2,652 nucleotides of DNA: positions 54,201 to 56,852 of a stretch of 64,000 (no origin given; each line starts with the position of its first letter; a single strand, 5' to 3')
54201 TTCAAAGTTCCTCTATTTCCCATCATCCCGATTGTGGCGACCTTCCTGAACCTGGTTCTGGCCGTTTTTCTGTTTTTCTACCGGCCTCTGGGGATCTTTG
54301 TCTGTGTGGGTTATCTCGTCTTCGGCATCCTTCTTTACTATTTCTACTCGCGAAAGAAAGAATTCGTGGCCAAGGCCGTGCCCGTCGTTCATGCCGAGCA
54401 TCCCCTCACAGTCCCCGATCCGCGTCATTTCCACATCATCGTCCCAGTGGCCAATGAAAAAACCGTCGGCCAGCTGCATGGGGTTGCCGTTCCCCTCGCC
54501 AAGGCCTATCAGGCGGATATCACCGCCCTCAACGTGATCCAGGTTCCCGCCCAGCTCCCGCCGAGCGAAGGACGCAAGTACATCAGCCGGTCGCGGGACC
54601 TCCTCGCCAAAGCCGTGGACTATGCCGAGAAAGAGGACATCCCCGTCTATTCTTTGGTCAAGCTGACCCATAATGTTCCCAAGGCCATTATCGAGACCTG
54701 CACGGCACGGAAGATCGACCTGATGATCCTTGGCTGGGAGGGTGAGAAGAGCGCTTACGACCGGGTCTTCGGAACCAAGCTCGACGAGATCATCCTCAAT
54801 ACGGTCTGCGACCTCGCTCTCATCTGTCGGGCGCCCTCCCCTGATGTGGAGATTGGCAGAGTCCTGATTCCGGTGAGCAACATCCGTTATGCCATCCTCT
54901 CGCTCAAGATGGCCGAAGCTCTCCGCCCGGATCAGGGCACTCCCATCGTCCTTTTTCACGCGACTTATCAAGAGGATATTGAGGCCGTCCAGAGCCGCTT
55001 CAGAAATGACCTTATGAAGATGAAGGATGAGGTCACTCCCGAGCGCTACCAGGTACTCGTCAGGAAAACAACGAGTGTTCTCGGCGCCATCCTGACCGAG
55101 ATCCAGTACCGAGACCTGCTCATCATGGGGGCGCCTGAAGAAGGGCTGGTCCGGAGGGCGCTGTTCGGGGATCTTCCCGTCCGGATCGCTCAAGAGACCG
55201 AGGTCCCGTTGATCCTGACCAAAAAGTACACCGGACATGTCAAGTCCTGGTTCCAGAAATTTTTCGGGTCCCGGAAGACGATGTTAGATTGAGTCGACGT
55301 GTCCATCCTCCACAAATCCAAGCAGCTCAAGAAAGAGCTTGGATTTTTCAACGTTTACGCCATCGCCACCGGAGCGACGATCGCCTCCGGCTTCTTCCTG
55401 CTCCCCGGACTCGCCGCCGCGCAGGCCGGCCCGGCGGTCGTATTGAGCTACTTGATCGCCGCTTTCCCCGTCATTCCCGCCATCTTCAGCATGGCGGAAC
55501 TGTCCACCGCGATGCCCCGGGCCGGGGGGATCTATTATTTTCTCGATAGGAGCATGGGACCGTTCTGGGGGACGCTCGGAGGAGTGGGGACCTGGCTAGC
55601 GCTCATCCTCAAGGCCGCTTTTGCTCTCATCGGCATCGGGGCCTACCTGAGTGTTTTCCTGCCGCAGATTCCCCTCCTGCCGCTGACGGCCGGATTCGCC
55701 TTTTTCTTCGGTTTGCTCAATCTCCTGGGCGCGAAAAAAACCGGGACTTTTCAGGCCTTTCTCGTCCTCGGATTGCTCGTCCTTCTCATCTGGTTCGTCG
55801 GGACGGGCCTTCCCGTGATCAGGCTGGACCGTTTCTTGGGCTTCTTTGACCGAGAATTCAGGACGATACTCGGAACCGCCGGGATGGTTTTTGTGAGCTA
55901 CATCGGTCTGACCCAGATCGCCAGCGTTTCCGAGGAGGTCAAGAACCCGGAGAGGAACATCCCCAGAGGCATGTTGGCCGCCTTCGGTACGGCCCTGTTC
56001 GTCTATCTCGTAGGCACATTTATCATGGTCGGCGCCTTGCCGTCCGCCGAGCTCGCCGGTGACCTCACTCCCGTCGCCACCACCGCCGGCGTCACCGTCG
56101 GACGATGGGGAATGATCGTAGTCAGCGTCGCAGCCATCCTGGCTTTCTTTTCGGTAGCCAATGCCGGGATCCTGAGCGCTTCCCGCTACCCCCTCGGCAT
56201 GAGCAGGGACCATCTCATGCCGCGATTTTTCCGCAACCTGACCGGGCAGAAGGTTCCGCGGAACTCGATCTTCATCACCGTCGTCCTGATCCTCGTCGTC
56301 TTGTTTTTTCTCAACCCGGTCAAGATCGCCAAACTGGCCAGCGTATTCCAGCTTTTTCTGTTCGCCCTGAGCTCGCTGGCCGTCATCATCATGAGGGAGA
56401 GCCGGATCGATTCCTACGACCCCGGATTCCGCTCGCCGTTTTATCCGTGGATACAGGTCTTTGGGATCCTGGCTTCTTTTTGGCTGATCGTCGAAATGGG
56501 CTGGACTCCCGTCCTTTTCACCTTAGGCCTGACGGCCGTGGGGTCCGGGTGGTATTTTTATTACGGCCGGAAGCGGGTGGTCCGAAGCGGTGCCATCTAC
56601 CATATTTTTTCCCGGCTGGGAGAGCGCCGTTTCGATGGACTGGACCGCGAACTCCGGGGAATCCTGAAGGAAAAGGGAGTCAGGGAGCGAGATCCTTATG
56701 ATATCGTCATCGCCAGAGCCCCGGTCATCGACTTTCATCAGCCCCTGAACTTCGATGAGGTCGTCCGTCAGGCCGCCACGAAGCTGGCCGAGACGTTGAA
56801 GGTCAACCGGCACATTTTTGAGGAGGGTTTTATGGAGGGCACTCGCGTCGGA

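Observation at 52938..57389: Two adjacent APC permeases each fused to a different cytosolic regulatory module (tandem Usp versus EIIA-Ntr plus TrkA-C)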

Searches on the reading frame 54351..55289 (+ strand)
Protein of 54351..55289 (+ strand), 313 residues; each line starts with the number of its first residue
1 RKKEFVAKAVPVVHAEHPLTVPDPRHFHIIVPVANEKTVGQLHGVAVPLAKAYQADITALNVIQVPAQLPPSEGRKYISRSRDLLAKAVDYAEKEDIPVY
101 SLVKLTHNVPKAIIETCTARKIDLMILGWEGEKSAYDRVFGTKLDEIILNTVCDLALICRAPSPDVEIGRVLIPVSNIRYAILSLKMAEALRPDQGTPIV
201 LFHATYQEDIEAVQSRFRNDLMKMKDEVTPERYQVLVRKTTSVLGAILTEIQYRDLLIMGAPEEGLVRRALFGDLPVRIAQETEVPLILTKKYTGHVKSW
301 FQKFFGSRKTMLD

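Call 20: search_solved_structures(query=window:54351-55289:+, max_evalue=1, show_alignments=1)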
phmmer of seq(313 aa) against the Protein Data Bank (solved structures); distinct sequences matched with E-value up to 1: 1.
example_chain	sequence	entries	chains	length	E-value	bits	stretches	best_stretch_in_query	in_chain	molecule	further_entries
3s3t_A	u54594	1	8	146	0.0012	21.8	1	24-157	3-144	Nucleotide-binding protein, universal stress protein UspA family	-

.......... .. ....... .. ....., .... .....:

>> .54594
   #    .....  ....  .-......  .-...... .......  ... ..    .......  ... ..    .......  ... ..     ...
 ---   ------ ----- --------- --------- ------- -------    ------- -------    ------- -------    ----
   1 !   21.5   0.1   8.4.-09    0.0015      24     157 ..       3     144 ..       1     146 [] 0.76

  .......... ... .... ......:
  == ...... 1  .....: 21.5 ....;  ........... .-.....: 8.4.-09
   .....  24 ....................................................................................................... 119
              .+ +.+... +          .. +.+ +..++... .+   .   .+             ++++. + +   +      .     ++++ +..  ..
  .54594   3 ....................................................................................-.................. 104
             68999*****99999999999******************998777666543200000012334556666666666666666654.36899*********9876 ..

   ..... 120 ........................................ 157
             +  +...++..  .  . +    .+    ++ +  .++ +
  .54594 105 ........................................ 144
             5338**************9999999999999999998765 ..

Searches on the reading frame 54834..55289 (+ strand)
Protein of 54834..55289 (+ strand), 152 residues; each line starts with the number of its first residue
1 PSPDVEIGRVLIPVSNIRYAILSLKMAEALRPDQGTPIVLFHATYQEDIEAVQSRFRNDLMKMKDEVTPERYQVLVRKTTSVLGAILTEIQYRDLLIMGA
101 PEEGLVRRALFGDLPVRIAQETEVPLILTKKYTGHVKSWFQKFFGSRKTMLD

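Call 5: search_protein_families(library=pfam, proteins=[window:54834-55289:+], max_evalue=1)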
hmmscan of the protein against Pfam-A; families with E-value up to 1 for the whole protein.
seq(152 aa): 1 family
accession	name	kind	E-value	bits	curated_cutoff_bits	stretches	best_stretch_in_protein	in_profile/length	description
PF00582.32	Usp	-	0.00038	21.4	24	1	60-129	71-140/141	Universal stress protein family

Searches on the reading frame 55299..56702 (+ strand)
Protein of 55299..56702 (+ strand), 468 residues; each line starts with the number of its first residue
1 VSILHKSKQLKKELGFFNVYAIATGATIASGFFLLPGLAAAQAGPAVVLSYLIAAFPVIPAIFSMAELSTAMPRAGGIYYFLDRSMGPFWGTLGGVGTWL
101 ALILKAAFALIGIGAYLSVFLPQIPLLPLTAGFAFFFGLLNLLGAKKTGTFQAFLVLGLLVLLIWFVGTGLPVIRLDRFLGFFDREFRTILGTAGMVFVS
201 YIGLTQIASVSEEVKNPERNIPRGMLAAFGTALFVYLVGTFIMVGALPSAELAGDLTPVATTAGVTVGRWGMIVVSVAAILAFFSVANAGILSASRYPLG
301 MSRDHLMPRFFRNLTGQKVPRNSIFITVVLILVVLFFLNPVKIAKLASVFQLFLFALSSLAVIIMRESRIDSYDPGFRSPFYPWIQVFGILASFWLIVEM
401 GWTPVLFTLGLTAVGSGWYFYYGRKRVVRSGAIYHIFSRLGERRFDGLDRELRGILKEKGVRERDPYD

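Call 19: search_solved_structures(query=window:55299-56702:+, max_evalue=0.001, show_alignments=1)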
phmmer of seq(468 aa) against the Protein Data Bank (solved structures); distinct sequences matched with E-value up to 0.001: 41.
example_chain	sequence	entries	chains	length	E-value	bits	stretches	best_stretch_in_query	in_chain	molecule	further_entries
6f34_A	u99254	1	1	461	2.2e-34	122.2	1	6-426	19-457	Amino acid transporter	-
5oqt_A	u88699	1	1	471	3.9e-34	121.3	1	6-426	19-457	Amino acid transporter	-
9sqh_A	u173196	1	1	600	1.9e-32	115.8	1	8-367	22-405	Cationic amino acid transporter 4, vacuolar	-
9hjk_A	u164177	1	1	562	1.8e-30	109.3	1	9-367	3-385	Cationic amino acid transporter 4, vacuolar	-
6f2g_A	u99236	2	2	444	8e-21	77.5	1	12-426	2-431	Putative amino acid/polyamine transport protein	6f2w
9h76_A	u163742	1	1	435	9.7e-21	77.2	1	12-425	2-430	Putative amino acid/polyamine transport protein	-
3gi8_C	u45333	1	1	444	2e-19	72.8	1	11-371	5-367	Uncharacterized protein MJ0609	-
3gi9_C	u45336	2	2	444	2e-19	72.8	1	11-371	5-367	Uncharacterized protein MJ0609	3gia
3ncy_A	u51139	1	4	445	1.1e-18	70.4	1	13-409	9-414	AdiC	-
3l1l_A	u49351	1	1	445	8.8e-18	67.4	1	13-412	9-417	Arginine/agmatine antiporter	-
3ob6_A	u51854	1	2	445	1.2e-17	66.9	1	13-412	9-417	AdiC arginine:agmatine antiporter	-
3lrb_A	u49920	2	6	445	1.6e-17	66.5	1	13-412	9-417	Arginine/agmatine antiporter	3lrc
5j4i_A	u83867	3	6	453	1.7e-17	66.5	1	13-412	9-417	Arginine/agmatine antiporter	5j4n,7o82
9uat_A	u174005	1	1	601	1.5e-14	56.8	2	8-105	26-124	High affinity cationic amino acid transporter 1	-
9fqt_A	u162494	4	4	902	5.8e-14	54.9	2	8-105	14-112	High affinity cationic amino acid transporter 1,Green fluorescent protein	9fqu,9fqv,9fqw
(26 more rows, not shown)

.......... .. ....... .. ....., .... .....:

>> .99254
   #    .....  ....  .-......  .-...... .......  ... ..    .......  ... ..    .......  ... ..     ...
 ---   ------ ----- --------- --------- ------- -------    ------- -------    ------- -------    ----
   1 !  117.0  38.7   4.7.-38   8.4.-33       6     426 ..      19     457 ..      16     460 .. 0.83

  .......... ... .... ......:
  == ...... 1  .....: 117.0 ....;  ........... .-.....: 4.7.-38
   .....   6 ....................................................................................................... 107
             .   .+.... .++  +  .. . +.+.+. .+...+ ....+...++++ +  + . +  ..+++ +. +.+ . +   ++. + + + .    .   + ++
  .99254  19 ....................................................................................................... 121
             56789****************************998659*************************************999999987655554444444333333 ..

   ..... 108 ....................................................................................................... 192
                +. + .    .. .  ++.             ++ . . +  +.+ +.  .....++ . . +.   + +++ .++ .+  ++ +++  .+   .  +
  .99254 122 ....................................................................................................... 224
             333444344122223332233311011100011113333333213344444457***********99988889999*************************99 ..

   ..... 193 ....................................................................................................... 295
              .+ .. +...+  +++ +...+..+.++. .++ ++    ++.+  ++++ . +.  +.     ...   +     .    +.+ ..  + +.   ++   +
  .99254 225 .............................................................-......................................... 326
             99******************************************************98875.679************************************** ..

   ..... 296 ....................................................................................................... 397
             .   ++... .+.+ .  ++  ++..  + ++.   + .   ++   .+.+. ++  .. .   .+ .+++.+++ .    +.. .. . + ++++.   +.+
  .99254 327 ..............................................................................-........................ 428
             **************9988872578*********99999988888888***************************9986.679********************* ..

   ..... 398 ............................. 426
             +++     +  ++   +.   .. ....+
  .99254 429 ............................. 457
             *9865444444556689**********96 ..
